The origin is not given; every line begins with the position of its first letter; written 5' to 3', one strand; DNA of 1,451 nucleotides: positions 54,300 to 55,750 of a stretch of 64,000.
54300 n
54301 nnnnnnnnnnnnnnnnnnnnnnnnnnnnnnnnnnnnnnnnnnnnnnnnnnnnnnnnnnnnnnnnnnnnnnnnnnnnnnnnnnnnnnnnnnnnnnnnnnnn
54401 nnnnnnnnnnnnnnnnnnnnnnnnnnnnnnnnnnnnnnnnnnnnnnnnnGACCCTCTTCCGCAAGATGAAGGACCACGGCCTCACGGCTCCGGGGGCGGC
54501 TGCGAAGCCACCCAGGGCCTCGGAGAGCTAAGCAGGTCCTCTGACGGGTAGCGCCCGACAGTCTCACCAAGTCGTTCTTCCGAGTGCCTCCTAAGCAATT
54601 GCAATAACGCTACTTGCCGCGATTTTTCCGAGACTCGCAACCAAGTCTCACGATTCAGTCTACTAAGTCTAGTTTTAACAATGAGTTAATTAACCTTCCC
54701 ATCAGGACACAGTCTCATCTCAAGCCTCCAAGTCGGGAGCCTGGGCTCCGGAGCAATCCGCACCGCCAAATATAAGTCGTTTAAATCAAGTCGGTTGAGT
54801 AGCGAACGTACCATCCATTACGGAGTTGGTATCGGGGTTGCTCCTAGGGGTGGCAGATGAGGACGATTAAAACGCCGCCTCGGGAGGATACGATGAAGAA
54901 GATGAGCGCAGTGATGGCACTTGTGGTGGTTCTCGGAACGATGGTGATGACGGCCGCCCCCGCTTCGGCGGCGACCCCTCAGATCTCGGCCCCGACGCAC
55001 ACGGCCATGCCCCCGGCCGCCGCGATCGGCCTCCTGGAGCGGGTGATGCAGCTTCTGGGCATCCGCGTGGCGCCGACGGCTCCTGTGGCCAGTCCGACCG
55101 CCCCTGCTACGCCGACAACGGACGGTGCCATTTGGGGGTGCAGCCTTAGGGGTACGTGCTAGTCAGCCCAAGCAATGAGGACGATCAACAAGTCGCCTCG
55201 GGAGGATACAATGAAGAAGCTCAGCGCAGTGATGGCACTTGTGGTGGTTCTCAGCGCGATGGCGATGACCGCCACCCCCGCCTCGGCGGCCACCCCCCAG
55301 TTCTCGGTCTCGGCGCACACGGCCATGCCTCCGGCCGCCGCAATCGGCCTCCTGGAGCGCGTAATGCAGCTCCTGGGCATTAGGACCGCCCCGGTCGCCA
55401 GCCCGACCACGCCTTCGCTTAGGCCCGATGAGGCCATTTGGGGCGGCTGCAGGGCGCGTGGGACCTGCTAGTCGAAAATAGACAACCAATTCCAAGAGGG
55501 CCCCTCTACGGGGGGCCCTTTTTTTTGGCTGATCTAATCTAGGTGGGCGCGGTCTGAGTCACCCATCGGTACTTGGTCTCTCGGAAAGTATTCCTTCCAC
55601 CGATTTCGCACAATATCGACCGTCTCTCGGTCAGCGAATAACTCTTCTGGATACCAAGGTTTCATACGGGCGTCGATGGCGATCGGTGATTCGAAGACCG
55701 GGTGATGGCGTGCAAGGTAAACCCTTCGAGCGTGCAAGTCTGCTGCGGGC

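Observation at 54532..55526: Tandem pair of small secreted two-Cys peptides under a candidate sigma-54 promoter, directly downstream of a kinase-fused sigma-54 activator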

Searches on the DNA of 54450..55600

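Call 62: search_rna_families(source=window, start=54450, end=55600, threshold=evalue, max_evalue=1)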
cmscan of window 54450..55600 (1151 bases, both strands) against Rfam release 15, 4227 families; matches with E-value up to 1: 3.
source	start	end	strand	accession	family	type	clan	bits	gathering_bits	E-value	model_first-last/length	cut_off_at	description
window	55474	55525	+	RF01859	Phe_leader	Cis-reg; leader;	-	21.8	55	0.68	1-125/125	no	Phenylalanine leader peptide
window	55494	55529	+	RF00489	ctRNA_p42d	Gene; antisense;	-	19.3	50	0.38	1-46/46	no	ctRNA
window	55466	55544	+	RF00015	U4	Gene; snRNA; splicing;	CL00007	17.9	46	0.18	56-138/138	no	U4 spliceosomal RNA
